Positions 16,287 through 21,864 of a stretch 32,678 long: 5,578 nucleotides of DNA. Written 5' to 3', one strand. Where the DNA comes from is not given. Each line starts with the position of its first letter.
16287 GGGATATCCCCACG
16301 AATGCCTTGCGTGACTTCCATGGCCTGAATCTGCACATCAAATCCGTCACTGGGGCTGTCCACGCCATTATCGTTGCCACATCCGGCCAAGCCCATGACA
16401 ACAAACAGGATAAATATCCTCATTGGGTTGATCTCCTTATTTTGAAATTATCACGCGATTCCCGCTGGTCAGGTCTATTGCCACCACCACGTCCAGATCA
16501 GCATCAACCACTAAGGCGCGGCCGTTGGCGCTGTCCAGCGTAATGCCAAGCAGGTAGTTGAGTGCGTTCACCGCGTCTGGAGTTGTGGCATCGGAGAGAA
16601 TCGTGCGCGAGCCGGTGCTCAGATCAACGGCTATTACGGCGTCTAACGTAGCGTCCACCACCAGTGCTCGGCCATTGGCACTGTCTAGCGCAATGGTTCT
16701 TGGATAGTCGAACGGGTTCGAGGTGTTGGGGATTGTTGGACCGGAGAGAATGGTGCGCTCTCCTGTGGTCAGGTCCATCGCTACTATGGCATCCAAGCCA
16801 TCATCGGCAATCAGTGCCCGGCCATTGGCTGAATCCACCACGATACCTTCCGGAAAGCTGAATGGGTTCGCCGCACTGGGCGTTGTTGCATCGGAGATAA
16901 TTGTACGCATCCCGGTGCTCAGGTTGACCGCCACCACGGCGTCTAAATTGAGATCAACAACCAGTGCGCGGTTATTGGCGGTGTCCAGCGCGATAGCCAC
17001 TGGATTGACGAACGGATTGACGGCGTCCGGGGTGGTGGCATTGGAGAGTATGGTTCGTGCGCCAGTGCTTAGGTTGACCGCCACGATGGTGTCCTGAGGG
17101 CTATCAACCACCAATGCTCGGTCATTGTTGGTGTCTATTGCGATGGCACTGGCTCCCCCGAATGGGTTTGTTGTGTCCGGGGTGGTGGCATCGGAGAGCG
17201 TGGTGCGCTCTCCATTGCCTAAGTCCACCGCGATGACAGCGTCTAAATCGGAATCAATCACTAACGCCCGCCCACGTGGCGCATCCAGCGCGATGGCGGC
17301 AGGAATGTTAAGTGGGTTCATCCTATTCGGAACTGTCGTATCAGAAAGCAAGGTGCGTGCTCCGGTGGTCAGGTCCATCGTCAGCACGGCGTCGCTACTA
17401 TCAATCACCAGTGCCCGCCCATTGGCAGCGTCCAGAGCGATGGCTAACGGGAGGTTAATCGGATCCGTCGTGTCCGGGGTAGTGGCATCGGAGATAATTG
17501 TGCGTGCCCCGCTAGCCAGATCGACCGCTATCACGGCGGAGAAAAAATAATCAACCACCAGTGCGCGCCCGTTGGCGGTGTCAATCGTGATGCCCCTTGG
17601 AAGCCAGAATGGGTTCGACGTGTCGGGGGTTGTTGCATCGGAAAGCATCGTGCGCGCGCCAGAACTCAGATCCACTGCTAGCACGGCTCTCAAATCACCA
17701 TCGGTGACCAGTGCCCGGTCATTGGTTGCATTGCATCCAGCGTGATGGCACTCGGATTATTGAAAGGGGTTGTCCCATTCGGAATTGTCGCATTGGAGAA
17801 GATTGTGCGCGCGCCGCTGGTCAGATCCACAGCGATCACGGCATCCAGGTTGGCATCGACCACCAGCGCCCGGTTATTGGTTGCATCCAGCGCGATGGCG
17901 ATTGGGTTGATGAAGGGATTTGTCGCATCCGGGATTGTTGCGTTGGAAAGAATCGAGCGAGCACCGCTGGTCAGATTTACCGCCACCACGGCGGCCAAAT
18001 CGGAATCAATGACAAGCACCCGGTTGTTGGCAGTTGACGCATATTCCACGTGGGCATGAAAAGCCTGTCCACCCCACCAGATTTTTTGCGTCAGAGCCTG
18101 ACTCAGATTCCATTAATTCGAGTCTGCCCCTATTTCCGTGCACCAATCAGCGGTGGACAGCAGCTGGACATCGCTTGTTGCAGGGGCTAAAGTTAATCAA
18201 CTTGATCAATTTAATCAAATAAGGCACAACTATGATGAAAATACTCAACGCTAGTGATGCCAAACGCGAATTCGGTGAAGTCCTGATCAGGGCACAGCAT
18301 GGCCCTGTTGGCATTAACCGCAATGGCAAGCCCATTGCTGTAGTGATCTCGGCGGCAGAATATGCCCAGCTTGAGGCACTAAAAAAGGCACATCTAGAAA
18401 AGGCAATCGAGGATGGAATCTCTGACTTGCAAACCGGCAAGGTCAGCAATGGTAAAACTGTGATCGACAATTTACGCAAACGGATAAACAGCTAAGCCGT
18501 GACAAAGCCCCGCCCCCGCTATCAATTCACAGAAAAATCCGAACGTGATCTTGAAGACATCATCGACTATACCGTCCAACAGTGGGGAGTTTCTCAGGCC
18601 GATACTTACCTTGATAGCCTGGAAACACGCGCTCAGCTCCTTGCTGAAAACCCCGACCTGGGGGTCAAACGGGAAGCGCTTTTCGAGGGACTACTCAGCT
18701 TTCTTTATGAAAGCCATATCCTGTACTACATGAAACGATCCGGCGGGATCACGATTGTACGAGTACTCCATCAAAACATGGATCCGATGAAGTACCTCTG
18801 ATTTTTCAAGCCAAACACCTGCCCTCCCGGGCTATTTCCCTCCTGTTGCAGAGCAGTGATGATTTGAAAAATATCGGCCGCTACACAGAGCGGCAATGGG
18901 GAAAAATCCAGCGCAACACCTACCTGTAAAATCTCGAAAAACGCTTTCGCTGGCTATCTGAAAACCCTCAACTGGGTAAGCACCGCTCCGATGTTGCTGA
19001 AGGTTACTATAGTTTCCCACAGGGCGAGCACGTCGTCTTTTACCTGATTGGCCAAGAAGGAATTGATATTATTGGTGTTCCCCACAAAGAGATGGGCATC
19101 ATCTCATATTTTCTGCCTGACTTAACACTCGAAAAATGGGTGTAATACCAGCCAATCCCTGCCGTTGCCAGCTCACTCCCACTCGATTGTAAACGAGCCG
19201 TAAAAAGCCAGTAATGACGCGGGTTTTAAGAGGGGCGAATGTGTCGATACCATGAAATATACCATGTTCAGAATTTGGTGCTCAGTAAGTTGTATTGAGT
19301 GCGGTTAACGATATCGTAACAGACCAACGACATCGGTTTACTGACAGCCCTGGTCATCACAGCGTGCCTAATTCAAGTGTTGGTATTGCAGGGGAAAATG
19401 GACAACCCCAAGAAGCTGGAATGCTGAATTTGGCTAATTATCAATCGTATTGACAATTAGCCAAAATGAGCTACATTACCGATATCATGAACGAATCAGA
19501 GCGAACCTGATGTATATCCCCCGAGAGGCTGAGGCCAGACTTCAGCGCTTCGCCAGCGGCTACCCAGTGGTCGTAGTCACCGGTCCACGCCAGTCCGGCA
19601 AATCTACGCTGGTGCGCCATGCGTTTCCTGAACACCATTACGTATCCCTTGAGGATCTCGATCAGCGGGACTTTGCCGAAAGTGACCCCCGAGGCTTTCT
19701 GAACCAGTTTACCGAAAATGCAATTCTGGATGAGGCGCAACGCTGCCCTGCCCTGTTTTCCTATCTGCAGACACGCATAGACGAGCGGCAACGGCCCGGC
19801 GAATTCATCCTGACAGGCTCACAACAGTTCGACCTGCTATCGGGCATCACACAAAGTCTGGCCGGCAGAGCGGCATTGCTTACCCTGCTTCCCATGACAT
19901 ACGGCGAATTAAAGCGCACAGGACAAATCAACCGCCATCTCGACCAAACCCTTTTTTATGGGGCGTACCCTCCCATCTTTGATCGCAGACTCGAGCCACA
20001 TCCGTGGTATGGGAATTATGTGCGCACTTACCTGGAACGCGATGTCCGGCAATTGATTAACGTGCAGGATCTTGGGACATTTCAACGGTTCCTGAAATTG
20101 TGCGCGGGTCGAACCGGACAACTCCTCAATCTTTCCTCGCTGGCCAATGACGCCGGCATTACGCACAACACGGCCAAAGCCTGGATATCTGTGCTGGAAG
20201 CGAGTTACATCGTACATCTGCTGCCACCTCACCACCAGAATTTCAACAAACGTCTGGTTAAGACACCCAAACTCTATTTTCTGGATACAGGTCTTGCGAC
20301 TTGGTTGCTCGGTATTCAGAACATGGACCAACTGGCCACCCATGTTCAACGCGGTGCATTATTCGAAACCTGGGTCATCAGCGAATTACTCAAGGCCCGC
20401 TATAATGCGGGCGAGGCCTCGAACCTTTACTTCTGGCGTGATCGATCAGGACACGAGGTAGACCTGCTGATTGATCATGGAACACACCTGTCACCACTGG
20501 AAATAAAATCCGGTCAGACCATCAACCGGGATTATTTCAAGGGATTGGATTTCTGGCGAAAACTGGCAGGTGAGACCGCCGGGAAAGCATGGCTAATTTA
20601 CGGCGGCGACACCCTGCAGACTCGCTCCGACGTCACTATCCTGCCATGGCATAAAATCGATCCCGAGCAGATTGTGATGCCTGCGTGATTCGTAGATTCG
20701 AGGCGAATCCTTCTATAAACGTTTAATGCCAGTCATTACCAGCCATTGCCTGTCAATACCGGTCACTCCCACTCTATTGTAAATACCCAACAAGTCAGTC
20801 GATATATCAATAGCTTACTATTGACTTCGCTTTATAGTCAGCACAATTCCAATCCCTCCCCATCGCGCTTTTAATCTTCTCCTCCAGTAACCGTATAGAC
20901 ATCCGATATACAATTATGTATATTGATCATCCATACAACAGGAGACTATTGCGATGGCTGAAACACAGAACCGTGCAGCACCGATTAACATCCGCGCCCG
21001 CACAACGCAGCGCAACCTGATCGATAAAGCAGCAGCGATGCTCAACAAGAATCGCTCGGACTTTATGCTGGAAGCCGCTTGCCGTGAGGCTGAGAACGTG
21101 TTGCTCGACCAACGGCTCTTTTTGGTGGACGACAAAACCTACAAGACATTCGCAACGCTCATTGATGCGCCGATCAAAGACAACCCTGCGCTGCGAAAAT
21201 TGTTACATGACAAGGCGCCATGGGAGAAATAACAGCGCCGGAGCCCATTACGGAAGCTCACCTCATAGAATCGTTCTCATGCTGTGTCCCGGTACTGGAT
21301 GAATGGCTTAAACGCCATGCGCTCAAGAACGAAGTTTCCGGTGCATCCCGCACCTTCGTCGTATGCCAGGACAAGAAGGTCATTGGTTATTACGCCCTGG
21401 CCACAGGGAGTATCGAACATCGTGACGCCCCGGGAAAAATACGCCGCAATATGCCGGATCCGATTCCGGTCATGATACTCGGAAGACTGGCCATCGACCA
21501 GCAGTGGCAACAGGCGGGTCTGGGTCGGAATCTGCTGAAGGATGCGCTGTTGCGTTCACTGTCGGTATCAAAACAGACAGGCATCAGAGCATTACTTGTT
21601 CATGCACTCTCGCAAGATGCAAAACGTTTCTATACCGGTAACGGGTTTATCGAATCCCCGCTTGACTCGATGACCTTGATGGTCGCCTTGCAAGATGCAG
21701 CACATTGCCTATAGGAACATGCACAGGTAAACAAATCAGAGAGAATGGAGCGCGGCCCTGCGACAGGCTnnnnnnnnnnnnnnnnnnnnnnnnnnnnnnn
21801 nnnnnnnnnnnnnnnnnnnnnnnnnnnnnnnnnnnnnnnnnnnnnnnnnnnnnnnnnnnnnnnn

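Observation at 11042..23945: Five same-orientation copies of a roughly 100-140-bp repeat that punctuate the island into cassettes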

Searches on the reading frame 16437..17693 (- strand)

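Call 6: search_protein_families(library=pfam, proteins=[window:16437-17693:-])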
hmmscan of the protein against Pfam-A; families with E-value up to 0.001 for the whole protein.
window:16437-17693:- (418 aa): 3 families
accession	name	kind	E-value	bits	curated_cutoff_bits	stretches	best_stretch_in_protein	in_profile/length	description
PF01436.27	NHL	-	2e-10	40.6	20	0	278-297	1-19/28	NHL repeat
PF08450.18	SGL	-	3.1e-06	27.4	26.3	0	31-215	1-170/246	SMP-30/Gluconolactonase/LRE-like region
PF13360.13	PQQ_2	-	3.5e-05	24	27.6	0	182-414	26-230/233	Outer membrane protein assembly factor BamB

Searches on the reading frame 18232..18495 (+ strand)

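Call 6: search_protein_families(library=pfam, proteins=[window:18232-18495:+])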
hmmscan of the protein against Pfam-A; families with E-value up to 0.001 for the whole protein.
window:18232-18495:+ (87 aa): 1 family
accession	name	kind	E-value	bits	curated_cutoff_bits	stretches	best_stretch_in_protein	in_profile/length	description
PF02604.26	PhdYeFM_antitox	-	7.6e-13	48.5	29.8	1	2-69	1-68/74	Antitoxin Phd_YefM, type II toxin-antitoxin system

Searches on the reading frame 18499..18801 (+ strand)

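Call 6: search_protein_families(library=pfam, proteins=[window:18499-18801:+])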
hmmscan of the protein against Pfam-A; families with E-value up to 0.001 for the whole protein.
window:18499-18801:+ (100 aa): 1 family
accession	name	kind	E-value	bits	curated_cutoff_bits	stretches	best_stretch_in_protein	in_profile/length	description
PF05016.21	ParE_toxin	-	9.2e-20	71.5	23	1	8-96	1-89/89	ParE toxin of type II toxin-antitoxin system, parDE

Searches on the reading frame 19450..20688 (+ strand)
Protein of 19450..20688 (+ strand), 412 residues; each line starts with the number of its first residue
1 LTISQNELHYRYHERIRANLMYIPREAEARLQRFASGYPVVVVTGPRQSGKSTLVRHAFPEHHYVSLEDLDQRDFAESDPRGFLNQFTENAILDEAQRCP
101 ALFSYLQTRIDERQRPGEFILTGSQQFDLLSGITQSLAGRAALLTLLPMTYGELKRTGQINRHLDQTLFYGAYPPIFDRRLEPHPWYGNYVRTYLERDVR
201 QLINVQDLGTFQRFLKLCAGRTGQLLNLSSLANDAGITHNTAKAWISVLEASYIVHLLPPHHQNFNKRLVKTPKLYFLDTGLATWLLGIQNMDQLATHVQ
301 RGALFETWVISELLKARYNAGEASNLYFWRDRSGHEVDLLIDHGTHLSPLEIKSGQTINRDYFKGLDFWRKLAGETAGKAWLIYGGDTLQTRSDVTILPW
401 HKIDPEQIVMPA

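Call 6: search_protein_families(library=pfam, proteins=[window:19450-20688:+])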
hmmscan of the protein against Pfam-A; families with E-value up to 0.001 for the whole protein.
window:19450-20688:+ (412 aa): 3 families
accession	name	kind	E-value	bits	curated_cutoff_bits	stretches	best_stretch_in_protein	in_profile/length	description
PF13635.12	DUF4143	-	1.6e-53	181.2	28.1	1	196-355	1-160/160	Domain of unknown function (DUF4143)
PF13173.12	AAA_14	-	3.4e-27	95.4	27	1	39-154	3-128/129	AAA domain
PF13191.12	AAA_16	-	7e-06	27.1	32.6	1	29-101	14-96/167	AAA ATPase domain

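Call 47: search_protein_families(library=padloc, proteins=[window:19450-20688:+], max_evalue=0.001)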
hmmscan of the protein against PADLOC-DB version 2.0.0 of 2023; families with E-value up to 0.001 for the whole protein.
window:19450-20688:+ (412 aa): 7 families
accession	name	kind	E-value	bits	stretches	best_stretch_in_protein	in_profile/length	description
PDLC04790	PDC-S01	-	2.6e-110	367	1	19-401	6-415/422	-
PDLC04789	PDC-S01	-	2.5e-63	212.4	1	21-357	1-343/375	-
PDLC04791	PDC-S01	-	3.3e-33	112.9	1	40-369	21-363/395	-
PDLC04787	PDC-S01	-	2e-29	100.7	1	20-343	5-346/412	-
PDLC04788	PDC-S01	-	2.6e-21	74.1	1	191-357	213-385/448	-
PDLC04786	PDC-S01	-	3e-17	60.5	1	270-359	303-391/439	-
PDLC04792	PDC-S01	-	4.8e-16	56.4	1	273-360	305-390/452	-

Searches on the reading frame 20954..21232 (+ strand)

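Call 6: search_protein_families(library=pfam, proteins=[window:20954-21232:+])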
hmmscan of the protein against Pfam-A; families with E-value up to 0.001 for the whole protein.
window:20954-21232:+ (92 aa): 1 family
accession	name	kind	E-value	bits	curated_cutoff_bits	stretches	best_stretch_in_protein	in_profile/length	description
PF08681.18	TacA1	-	1.8e-22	79.5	21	1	11-85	2-76/80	Antitoxin TacA 1-like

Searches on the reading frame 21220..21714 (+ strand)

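Call 6: search_protein_families(library=pfam, proteins=[window:21220-21714:+])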
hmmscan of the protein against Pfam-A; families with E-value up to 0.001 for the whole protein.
window:21220-21714:+ (164 aa): 3 families
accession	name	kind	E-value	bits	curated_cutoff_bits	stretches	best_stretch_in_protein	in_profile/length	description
PF13508.13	Acetyltransf_7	-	2.2e-09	38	27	1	43-144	3-83/84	Acetyltransferase (GNAT) domain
PF13673.13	Acetyltransf_10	-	5.2e-08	33.4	23.6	1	28-146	15-110/128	Acetyltransferase (GNAT) domain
PF00583.31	Acetyltransf_1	-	1e-05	26.2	20.7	1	27-143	20-116/116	Acetyltransferase (GNAT) family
